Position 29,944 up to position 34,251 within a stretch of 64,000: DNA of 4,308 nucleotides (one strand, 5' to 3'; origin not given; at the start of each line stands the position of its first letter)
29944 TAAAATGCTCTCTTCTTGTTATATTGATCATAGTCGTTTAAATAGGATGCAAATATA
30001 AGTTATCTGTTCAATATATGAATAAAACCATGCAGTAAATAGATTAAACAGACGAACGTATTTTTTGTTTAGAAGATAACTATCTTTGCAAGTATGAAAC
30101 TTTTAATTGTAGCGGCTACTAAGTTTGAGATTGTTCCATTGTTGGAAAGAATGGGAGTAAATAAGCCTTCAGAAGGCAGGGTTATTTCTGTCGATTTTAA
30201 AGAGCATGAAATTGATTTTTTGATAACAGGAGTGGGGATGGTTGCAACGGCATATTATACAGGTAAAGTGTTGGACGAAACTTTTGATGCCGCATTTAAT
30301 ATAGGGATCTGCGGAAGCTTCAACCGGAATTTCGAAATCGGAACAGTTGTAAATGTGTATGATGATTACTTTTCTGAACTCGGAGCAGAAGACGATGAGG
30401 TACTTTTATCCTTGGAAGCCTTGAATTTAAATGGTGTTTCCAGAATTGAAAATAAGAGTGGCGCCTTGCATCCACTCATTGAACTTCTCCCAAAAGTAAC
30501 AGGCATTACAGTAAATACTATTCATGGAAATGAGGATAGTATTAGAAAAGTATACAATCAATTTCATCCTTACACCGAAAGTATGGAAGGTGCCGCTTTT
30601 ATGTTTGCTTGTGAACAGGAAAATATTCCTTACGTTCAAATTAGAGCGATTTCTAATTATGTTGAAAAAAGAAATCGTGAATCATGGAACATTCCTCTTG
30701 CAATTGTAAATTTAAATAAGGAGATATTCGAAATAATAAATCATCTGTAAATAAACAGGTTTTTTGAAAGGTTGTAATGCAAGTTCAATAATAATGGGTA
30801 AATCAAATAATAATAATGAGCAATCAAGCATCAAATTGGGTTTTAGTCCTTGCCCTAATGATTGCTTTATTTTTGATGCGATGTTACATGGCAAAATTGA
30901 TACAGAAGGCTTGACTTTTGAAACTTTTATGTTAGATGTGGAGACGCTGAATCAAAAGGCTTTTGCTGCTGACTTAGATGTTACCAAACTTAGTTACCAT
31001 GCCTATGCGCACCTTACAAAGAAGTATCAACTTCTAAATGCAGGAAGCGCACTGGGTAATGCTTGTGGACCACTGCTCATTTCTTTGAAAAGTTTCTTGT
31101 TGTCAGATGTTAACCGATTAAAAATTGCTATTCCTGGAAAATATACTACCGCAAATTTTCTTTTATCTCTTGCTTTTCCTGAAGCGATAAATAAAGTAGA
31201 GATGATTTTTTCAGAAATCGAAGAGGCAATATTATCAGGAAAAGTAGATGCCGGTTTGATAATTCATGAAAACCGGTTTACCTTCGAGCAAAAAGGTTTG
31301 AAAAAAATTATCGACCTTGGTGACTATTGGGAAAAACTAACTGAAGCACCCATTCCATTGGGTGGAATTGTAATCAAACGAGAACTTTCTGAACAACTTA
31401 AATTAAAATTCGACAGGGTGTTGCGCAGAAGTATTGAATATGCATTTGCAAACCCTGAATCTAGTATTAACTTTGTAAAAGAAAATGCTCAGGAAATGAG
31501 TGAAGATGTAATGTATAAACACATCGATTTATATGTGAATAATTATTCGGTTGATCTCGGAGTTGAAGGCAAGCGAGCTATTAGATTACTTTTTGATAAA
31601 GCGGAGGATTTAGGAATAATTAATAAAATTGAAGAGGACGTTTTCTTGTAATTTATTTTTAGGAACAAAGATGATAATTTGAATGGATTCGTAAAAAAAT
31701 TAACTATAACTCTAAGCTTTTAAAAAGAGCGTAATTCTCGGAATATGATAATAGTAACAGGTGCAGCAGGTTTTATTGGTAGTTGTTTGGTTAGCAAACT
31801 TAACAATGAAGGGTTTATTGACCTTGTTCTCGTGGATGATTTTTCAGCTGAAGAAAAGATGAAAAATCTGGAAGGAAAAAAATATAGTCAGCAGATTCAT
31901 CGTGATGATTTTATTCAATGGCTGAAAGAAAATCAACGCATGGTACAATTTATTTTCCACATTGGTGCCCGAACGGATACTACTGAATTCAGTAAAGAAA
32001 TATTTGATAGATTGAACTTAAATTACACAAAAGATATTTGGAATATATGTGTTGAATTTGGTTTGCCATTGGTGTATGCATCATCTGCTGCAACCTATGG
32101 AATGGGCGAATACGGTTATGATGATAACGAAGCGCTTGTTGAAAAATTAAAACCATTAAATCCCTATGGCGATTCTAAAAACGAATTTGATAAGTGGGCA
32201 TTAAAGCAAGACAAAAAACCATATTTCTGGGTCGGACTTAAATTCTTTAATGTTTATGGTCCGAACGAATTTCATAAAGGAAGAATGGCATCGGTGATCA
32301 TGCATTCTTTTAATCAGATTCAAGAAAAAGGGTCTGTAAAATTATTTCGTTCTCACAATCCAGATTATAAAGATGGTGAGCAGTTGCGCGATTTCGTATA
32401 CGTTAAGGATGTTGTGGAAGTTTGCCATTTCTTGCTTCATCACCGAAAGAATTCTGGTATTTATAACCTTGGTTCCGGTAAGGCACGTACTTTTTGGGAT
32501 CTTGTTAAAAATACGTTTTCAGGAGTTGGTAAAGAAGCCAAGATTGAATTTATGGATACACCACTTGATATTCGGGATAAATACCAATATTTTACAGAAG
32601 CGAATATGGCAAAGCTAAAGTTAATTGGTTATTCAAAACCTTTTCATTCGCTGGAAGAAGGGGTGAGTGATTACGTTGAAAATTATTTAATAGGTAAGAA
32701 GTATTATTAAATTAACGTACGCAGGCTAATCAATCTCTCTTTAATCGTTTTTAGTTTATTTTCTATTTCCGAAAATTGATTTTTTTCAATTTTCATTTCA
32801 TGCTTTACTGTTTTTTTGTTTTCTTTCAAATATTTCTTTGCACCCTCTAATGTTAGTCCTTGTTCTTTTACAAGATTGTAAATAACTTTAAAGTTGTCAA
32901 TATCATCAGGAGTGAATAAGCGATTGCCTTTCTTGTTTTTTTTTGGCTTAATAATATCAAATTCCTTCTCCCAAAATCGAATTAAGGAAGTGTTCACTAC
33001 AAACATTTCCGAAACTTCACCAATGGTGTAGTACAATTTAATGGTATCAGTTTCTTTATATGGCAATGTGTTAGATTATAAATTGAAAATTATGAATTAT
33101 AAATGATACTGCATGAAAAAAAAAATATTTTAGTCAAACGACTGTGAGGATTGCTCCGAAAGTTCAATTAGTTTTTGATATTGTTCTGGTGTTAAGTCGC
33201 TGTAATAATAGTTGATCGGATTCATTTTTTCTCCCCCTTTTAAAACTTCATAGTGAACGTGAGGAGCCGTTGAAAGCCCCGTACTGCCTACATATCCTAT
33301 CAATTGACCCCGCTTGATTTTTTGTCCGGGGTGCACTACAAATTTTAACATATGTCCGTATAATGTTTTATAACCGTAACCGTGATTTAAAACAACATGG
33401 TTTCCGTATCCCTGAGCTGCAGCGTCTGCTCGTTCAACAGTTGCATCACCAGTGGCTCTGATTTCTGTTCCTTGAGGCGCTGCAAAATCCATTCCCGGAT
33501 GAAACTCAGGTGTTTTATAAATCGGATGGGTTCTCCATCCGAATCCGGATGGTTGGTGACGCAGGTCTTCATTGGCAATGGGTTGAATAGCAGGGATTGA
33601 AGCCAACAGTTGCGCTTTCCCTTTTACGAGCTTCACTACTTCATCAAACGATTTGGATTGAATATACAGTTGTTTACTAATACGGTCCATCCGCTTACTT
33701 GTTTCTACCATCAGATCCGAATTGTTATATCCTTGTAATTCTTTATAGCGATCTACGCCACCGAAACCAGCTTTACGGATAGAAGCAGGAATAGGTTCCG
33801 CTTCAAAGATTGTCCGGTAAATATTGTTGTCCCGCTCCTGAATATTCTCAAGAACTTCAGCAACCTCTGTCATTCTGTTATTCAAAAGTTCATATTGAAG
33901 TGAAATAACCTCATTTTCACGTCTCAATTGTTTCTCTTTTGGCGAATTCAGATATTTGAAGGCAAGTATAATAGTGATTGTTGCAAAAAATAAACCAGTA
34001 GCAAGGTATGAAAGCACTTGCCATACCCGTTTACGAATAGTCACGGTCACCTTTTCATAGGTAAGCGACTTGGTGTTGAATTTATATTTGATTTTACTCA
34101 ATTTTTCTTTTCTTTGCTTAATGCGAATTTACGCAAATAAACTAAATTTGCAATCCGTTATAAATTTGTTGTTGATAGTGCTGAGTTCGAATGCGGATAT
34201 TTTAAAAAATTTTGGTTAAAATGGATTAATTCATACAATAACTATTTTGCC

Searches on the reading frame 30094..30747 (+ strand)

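Call 11: search_protein_families(library=pfam, proteins=[window:30094-30747:+], max_evalue=0.001)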
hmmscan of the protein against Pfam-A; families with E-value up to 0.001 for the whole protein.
window:30094-30747:+ (218 aa): 1 family
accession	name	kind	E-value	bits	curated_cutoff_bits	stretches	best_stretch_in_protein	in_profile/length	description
PF01048.26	PNP_UDP_1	-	3.3e-14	53.3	25.1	1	3-198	2-208/233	Phosphorylase superfamily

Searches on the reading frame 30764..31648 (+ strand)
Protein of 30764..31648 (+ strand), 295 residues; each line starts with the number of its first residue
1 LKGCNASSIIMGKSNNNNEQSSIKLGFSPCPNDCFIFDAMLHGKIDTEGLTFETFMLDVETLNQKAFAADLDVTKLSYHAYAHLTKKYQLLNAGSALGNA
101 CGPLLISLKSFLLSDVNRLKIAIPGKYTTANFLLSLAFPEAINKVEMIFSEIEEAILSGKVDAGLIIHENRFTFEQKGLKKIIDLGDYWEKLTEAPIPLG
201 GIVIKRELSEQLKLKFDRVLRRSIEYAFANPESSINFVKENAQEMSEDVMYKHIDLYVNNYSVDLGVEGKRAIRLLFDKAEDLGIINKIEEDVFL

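Call 11: search_protein_families(library=pfam, proteins=[window:30764-31648:+], max_evalue=0.001)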
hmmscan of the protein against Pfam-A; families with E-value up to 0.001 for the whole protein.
window:30764-31648:+ (295 aa): 2 families
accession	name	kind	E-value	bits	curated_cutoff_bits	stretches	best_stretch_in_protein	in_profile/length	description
PF02621.19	VitK2_biosynth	-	2.1e-74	250.6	26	1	23-281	1-251/252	Menaquinone biosynthesis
PF09084.16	NMT1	-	0.00019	21.9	20.5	0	139-233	119-215/216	NMT1/THI5 like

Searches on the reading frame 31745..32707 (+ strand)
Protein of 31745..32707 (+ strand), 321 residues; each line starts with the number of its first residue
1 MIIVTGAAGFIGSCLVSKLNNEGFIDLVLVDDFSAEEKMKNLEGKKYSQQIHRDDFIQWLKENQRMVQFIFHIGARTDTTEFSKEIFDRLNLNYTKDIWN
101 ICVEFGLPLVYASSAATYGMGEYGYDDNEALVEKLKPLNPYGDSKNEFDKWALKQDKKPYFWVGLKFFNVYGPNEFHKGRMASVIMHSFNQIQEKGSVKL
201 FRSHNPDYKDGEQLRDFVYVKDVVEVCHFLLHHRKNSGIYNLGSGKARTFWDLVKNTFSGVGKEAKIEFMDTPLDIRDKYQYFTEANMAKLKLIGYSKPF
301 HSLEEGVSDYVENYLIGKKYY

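Call 11: search_protein_families(library=pfam, proteins=[window:31745-32707:+], max_evalue=0.001)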
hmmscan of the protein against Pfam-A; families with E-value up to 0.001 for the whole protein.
window:31745-32707:+ (321 aa): 5 families
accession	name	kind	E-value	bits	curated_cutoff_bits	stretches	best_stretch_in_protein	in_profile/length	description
PF01370.27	Epimerase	-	8.8e-39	133.8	20.9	1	2-243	1-240/240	NAD dependent epimerase/dehydratase family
PF16363.11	GDP_Man_Dehyd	-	1.9e-16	60.9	27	1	3-268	1-273/332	GDP-mannose 4,6 dehydratase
PF01073.25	3Beta_HSD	-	1e-12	48.2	22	1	3-176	1-187/280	3-beta hydroxysteroid dehydrogenase/isomerase family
PF04321.23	RmlD_sub_bind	-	3.1e-06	26.9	27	1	2-159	3-143/287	RmlD substrate binding domain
PF07993.18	NAD_binding_4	-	8.3e-06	25.6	20.1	0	64-122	86-145/258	Male sterility protein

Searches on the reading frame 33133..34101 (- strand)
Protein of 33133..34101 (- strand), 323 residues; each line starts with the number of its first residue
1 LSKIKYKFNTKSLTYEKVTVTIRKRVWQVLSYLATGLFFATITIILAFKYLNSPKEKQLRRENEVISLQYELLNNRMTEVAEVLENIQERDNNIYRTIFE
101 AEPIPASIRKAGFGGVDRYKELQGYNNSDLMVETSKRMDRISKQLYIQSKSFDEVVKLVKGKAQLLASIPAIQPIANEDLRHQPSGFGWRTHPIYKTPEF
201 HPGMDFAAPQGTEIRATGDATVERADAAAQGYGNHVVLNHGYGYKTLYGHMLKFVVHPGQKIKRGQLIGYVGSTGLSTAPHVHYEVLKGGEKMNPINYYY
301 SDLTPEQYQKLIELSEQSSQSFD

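Call 11: search_protein_families(library=pfam, proteins=[window:33133-34101:-], max_evalue=0.001)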
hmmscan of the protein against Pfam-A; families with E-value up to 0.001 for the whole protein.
window:33133-34101:- (323 aa): 1 family
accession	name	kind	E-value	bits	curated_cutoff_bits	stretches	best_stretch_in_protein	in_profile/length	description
PF01551.29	Peptidase_M23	-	4.2e-32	110.7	28.7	1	200-295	2-96/96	Peptidase family M23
